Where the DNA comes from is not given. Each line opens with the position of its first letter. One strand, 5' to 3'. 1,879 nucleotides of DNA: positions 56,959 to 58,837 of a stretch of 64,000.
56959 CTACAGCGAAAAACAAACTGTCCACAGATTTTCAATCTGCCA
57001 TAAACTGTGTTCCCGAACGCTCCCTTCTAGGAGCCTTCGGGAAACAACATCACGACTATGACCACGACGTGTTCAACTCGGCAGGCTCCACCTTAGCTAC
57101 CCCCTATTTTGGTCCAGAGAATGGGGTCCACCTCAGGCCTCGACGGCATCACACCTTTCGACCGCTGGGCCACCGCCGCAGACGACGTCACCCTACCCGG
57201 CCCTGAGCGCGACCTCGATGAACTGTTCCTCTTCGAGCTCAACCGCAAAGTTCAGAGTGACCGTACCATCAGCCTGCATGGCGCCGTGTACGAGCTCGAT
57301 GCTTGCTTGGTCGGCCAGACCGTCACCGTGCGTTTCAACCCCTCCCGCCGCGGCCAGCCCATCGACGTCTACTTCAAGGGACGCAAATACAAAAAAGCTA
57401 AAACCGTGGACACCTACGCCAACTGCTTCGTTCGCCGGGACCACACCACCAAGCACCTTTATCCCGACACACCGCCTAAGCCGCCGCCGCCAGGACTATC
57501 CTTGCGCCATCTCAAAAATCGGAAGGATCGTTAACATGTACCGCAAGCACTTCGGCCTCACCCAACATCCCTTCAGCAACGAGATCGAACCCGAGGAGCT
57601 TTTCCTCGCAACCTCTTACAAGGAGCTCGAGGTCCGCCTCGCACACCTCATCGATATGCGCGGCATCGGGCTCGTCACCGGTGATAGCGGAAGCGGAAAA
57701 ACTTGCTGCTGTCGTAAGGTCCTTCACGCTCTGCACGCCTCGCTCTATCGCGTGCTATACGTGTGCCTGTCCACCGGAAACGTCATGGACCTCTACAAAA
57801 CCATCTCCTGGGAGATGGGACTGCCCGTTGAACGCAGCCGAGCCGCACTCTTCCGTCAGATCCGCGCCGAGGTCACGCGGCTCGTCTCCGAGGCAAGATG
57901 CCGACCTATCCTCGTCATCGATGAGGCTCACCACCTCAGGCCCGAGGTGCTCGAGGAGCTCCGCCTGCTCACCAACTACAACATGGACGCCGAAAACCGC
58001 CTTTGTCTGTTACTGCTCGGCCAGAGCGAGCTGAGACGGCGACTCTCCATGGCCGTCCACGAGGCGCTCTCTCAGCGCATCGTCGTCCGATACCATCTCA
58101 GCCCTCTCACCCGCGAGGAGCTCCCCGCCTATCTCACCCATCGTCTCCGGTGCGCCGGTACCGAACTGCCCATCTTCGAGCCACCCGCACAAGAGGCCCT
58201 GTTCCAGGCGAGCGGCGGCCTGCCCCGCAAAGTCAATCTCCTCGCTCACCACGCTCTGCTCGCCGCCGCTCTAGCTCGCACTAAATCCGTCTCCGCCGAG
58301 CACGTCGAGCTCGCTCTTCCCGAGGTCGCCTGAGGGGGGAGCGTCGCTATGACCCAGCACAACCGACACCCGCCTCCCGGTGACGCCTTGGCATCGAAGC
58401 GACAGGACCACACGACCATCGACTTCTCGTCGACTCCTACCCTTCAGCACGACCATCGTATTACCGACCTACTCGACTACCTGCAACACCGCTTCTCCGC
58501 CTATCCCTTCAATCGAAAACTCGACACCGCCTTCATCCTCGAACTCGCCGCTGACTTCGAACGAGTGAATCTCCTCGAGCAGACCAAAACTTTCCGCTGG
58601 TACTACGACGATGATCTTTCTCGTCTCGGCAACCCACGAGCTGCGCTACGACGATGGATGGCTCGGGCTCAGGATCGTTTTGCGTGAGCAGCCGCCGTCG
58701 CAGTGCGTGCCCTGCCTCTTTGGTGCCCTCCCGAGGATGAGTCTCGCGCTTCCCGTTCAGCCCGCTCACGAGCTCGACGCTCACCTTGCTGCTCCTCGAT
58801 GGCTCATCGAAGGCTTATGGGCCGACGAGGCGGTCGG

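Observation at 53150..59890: Tn7/Tn5053-like transposition module carrying an AAA_25 RepA-like ATPase as cargo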

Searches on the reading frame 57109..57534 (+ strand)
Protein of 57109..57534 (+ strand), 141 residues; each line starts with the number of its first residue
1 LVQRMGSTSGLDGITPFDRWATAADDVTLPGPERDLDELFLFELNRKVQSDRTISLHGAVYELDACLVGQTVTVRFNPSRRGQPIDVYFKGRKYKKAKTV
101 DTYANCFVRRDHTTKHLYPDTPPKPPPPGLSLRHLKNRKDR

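Call 3: search_protein_families(library=pfam, proteins=[window:57109-57534:+], max_evalue=0.01)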
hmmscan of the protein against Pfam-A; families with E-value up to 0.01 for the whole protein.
window:57109-57534:+ (141 aa): 1 family
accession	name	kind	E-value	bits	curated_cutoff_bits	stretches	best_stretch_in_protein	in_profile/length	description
PF09299.17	Mu-transpos_C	-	3.4e-05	24.2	21.7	1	38-92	2-57/61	Mu transposase, C-terminal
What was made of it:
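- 57139..57534 (+): DDE transposase, C-terminal part (Mu-transpos_C). Pfam PF09299 at 24.2 bits (call 3).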

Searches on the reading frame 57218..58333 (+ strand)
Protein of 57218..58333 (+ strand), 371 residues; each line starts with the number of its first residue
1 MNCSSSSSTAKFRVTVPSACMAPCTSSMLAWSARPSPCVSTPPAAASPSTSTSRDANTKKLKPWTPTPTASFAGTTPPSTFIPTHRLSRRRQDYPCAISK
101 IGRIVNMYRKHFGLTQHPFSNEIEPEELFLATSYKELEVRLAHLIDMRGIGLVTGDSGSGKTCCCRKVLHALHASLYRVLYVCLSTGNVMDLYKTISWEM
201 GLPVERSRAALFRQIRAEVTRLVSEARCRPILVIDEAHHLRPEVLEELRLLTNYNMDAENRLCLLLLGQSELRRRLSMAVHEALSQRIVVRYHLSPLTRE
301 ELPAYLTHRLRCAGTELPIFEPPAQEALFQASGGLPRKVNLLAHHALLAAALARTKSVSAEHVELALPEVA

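Call 3: search_protein_families(library=pfam, proteins=[window:57218-58333:+], max_evalue=0.01)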
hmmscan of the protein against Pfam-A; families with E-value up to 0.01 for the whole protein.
window:57218-58333:+ (371 aa): 8 families
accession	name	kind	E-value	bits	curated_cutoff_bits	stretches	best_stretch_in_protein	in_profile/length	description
PF13401.12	AAA_22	-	7.9e-26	91.3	27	1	148-276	5-130/130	AAA domain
PF09848.15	SLFN-g3_helicase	-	3e-07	30.5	24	1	151-242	4-93/354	Schlafen group 3, DNA/RNA helicase domain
PF13191.12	AAA_16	-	1.4e-06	29.4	32.6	1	149-253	25-157/167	AAA ATPase domain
PF01637.24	ATPase_2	-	0.00026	21.3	33.2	1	148-254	20-141/225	ATPase domain predominantly from Archaea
PF07728.20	AAA_5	-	0.00056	20.4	22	1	152-258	3-97/139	AAA domain (dynein-related subfamily)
PF05621.17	TniB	-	0.00087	19.2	22.4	1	152-253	39-151/189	Bacterial TniB protein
PF00004.35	AAA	-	0.0022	18.9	21.2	1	152-244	2-73/131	ATPase family associated with various cellular activities (AAA)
PF04851.21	ResIII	-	0.008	16.5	22.5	0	150-183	25-60/164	Type III restriction enzyme, res subunit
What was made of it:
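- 57536..58333 (+): AAA+ ATPase (265 aa), ExeA/MuB-like. Pfam AAA_22 at 91 bits; TniB only 19 bits (call 3).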

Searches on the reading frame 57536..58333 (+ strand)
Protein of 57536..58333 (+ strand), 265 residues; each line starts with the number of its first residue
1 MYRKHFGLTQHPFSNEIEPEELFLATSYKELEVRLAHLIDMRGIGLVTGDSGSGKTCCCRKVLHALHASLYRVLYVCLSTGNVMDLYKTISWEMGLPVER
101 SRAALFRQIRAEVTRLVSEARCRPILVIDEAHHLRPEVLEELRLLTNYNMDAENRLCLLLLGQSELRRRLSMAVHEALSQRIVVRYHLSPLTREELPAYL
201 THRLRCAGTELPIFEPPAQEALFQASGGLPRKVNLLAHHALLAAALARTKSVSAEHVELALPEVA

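Call 10: search_protein_families(library=ncbifam, proteins=[window:57536-58333:+], max_evalue=0.01)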
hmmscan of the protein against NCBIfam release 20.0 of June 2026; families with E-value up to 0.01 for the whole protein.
window:57536-58333:+ (265 aa): 1 family
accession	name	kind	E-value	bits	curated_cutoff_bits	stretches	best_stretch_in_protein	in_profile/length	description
TIGR03015.1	pepcterm_ATPase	hypoth_equivalog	5.5e-51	173.6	324.5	1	1-259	1-261/269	XrtA/PEP-CTERM system-associated ATPase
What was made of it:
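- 57536..58333 (+): TIGR03015 at 173 bits (call 10).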

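Call 11: search_protein_families(library=phrogs, proteins=[window:57536-58333:+], max_evalue=0.01)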
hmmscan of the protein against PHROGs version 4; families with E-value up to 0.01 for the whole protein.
window:57536-58333:+ (265 aa): 5 families
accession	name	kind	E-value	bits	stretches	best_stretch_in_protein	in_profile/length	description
phrog_296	-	integration and excision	6.5e-30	105.4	1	5-260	290-518/626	DNA transposition protein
phrog_2630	-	unknown function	2.8e-05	24.6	1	39-167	28-164/326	-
phrog_6841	-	unknown function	0.00051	20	0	124-248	167-287/470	-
phrog_168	-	DNA, RNA and nucleotide metabolism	0.00098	19.9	1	41-146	42-124/314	clamp loader of DNA polymerase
phrog_3717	-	head and packaging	0.0078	16.7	0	54-137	56-138/277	terminase large subunit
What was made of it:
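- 57536..58333 (+): phrog_296 'DNA transposition protein', E 6.5e-30 (call 11).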

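Call 55: search_solved_structures(query=window:57536-58333:+, max_evalue=0.01)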
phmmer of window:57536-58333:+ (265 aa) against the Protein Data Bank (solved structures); distinct sequences matched with E-value up to 0.01: 1.
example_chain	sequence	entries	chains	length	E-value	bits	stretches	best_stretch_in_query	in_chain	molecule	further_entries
8xvb_A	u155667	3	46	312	2.5e-06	30.5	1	27-165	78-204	ATP-dependent target DNA activator B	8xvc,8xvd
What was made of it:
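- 57536..58333 (+): The only PDB sequence hit is MuB 8xvb, E 2.5e-6 (call 55).
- ATPase: MuB E 2.5e-6 (call 55). phrog_296 'DNA transposition protein' matches the ATPase (call 11); MuB is the only PDB hit for the ATPase (call 55).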

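Call 102: search_protein_families(library=padloc, proteins=[window:57536-58333:+], max_evalue=0.001)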
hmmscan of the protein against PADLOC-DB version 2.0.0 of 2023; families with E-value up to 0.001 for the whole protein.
window:57536-58333:+ (265 aa): 2 families
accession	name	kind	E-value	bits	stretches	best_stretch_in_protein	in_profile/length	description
PDLC04140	mad8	-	9.2e-06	23.4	0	22-76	4-63/314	mads_8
PDLC01738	TnsC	-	0.00029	18.2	1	35-147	52-158/283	TnsC_0_V-K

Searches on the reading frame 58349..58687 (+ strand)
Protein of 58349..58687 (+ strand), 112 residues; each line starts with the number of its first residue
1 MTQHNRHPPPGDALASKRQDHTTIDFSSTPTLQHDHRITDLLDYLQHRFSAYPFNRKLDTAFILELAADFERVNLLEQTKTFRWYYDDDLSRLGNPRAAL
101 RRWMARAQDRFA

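Call 3: search_protein_families(library=pfam, proteins=[window:58349-58687:+], max_evalue=0.01)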
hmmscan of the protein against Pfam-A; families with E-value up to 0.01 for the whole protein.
window:58349-58687:+ (112 aa): 0 families

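Call 10: search_protein_families(library=ncbifam, proteins=[window:58349-58687:+], max_evalue=0.01)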
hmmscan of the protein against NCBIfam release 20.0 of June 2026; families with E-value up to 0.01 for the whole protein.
window:58349-58687:+ (112 aa): 0 families

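Call 11: search_protein_families(library=phrogs, proteins=[window:58349-58687:+], max_evalue=0.01)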
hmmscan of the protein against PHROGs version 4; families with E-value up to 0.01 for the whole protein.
window:58349-58687:+ (112 aa): 0 families

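Call 89: search_protein_families(library=pfam, proteins=[window:58349-58687:+], max_evalue=10)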
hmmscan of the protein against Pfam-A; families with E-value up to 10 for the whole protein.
window:58349-58687:+ (112 aa): 0 families

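Call 97: search_protein_representatives(protein=window:58349-58687:+)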
Query: 112 residues. Proteins with E-value up to 0.001 (for the whole library): 79; up to 1e-10: 21; up to 1e-30: 1. The best 79 are listed.
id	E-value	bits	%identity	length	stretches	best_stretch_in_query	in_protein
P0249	8.6e-68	241.8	96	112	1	1-112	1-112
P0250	1.4e-17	80.1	49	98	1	36-108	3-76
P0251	2.2e-17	79.5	51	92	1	32-109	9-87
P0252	3.1e-17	79.0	51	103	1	29-108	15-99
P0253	8.9e-16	74.3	51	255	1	35-107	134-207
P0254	1.4e-15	73.7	51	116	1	40-106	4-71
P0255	1.8e-15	73.4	50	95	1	39-110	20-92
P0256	1.9e-15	73.3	51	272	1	35-106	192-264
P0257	4.3e-15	72.1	47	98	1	34-109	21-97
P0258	2.4e-14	69.7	76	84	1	66-111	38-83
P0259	3.4e-14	69.2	50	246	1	39-110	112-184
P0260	5.5e-14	68.6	44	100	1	31-107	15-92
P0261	1.0e-13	67.7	52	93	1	38-110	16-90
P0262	1.5e-13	67.1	48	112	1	41-105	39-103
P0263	3.0e-13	66.2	50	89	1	39-109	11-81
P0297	1.4e-05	41.5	45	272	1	41-107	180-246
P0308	5.2e-05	39.7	36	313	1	21-108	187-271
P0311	1.8e-04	37.9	31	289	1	8-109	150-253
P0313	2.7e-04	37.4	36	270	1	32-106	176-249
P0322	5.0e-04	36.5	41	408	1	42-108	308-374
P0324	7.2e-04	36.0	34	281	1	22-110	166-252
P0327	9.4e-04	35.6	38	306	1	49-109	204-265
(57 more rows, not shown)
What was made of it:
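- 58349..58687 (+): Small protein (112 aa); its residues ~35-110 form a conserved domain also found at the C-terminus of phage O-like replication initiators. 79 cluster representatives match at E <= 0.001 (call 97).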

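Call 98: search_protein_families(library=pfam, proteins=[P0253, P0256, P0259, P0297, P0308, P0311, P0322, P0313, P0324, P0327], max_evalue=0.01)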
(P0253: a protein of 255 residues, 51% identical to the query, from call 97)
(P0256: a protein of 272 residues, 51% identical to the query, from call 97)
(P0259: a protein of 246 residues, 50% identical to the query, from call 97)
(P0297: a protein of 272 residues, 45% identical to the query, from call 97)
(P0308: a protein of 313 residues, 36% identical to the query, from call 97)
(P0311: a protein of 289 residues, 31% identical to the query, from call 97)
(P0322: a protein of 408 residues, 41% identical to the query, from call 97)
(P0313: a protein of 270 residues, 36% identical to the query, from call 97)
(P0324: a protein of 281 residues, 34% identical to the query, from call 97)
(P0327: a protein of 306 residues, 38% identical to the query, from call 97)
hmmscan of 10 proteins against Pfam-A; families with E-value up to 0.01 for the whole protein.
P0253 (255 aa): 1 family
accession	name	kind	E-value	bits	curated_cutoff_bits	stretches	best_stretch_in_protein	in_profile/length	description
PF07238.19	PilZ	-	2.4e-09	37.9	22.5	1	16-116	2-91/102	PilZ domain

P0256 (272 aa): 1 family
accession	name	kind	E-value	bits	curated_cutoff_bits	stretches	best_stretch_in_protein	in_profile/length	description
PF07238.19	PilZ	-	8.2e-09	36.2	22.5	1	16-113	7-97/102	PilZ domain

P0259 (246 aa): 1 family
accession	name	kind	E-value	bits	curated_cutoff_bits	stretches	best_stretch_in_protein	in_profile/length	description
PF07238.19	PilZ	-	4.2e-08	33.9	22.5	1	12-80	23-86/102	PilZ domain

P0297 (272 aa): 1 family
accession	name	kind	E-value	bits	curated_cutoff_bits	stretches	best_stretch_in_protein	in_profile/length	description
PF14297.12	Lin1244_N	-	4.8e-29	101.4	25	1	11-101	1-95/95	Lin1244/Lin1753-like, N-terminal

P0308 (313 aa): 0 families

P0311 (289 aa): 2 families
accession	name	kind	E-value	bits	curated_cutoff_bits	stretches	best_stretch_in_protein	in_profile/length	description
PF04492.19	Phage_rep_O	-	3.7e-21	75.9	28.7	1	6-103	5-95/95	Bacteriophage replication protein O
PF13730.12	HTH_36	-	0.00012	22.3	25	1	25-80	2-55/55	Helix-turn-helix domain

P0322 (408 aa): 14 families
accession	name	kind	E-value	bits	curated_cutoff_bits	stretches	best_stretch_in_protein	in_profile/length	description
PF04513.17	Baculo_PEP_C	-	2.2e-05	25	38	1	207-277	52-120/140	Baculovirus polyhedron envelope protein, PEP, C terminus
PF04108.17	ATG17_like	-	6e-05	23.1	43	1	154-342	113-305/355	Autophagy protein ATG17-like domain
PF10498.14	IFT57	-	8.7e-05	22.1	40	1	206-301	231-327/360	Intra-flagellar transport protein 57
PF01442.23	Apolipoprotein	-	0.00028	21.1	90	1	117-285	4-162/190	Apolipoprotein A1/A4/E domain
PF07889.17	DUF1664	-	0.00029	21.3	34.6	1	212-282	53-120/124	Protein of unknown function (DUF1664)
PF04012.17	PspA_IM30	-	0.00079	19.5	33.9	1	133-283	28-146/220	PspA/IM30 family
PF05478.16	Prominin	-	0.0012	17.5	34.3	0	120-289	242-409/799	Prominin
PF07464.16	ApoLp-III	-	0.0018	18.9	36.3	0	116-228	32-144/146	Apolipophorin-III precursor (apoLp-III)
PF13851.11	GAS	-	0.0035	17.2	32.3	1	208-282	58-132/200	Growth-arrest specific micro-tubule binding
PF10018.14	Med4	-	0.0044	17.2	26.9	1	214-287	1-73/190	Vitamin-D-receptor interacting Mediator subunit 4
PF07926.17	TPR_MLP1_2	-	0.0058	17.1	36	1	218-284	40-106/129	TPR/MLP1/MLP2-like protein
PF11887.13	Mce4_CUP1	-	0.0079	16.3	32.6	0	213-292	37-118/222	Cholesterol uptake porter CUP1 of Mce4, putative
PF25034.1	Spectrin_SYNE1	-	0.0084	16.2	35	1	216-280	42-109/188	Nesprin-1, spectrin repeats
PF24627.1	PUMA_CC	-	0.0085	16.5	30.1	1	226-283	13-70/74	PUMA coiled-coil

P0313 (270 aa): 1 family
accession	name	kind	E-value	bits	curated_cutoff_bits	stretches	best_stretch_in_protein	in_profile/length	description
PF13730.12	HTH_36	-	3.4e-09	36.8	25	1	51-104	2-55/55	Helix-turn-helix domain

P0324 (281 aa): 1 family
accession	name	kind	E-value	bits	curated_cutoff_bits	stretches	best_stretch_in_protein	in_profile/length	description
PF04492.19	Phage_rep_O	-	2.4e-21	76.5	28.7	1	5-98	4-95/95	Bacteriophage replication protein O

P0327 (306 aa): 0 families
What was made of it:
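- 58349..58687 (+): Longer members carry an N-terminal Phage_rep_O, Lin1244_N, HTH_36 or PilZ domain (call 98).
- It shares its domain with the C-termini of O-like replication initiators (calls 97, 98).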

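Call 102: search_protein_families(library=padloc, proteins=[window:58349-58687:+], max_evalue=0.001)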
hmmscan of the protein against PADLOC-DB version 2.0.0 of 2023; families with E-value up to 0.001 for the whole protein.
window:58349-58687:+ (112 aa): 0 families
